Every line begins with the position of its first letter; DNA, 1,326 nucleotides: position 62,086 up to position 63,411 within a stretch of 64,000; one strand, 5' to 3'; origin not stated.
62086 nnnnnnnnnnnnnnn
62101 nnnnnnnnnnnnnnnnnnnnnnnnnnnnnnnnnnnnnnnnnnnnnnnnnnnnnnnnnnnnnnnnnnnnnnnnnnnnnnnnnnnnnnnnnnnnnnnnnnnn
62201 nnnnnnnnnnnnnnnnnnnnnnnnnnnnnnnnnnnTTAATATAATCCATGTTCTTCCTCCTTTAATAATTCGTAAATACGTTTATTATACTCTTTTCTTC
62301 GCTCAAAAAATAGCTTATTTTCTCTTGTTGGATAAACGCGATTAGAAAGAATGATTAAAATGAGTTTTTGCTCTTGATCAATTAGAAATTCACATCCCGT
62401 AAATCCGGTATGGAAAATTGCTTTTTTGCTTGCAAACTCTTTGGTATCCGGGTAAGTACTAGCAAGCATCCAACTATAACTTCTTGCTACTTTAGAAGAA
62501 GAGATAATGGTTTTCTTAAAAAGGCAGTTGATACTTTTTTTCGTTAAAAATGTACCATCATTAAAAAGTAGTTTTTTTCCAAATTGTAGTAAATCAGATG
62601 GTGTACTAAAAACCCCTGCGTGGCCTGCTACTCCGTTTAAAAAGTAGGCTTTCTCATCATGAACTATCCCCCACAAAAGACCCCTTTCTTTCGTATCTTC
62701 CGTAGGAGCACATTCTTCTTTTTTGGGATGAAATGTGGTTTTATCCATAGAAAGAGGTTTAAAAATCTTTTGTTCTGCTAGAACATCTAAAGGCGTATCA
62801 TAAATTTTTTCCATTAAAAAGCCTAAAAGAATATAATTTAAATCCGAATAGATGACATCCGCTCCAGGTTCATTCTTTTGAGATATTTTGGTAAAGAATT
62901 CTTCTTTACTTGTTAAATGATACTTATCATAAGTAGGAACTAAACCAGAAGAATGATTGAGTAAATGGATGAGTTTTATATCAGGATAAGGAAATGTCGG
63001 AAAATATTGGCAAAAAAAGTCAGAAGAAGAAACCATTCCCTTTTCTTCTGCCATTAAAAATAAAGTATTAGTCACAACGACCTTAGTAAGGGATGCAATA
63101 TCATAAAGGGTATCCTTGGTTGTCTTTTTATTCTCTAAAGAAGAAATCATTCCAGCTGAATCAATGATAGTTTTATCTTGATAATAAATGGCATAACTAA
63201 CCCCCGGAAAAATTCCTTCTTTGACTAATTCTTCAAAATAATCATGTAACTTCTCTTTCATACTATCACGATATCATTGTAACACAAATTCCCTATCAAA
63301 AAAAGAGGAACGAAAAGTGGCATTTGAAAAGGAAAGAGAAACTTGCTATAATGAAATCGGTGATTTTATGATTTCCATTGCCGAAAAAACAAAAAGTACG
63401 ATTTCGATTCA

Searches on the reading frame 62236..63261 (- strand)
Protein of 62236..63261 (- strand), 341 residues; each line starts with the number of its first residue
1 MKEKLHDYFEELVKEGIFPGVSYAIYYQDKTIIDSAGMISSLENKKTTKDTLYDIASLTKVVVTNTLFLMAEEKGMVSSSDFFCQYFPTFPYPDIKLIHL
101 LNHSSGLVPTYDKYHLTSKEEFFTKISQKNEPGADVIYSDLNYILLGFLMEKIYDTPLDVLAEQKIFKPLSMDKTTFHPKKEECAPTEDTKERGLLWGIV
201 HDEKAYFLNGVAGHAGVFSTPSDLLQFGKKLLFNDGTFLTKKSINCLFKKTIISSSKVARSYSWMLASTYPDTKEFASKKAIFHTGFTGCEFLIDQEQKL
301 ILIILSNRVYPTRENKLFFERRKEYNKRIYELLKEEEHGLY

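Call 98: search_protein_families(library=pfam, proteins=[window:62236-63261:-], max_evalue=0.00001)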
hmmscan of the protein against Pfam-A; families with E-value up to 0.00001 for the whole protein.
window:62236-63261:- (341 aa): 1 family
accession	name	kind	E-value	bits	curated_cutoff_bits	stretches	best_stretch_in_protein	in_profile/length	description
PF00144.29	Beta-lactamase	-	2.8e-48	165.2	27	1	7-315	3-317/329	Beta-lactamase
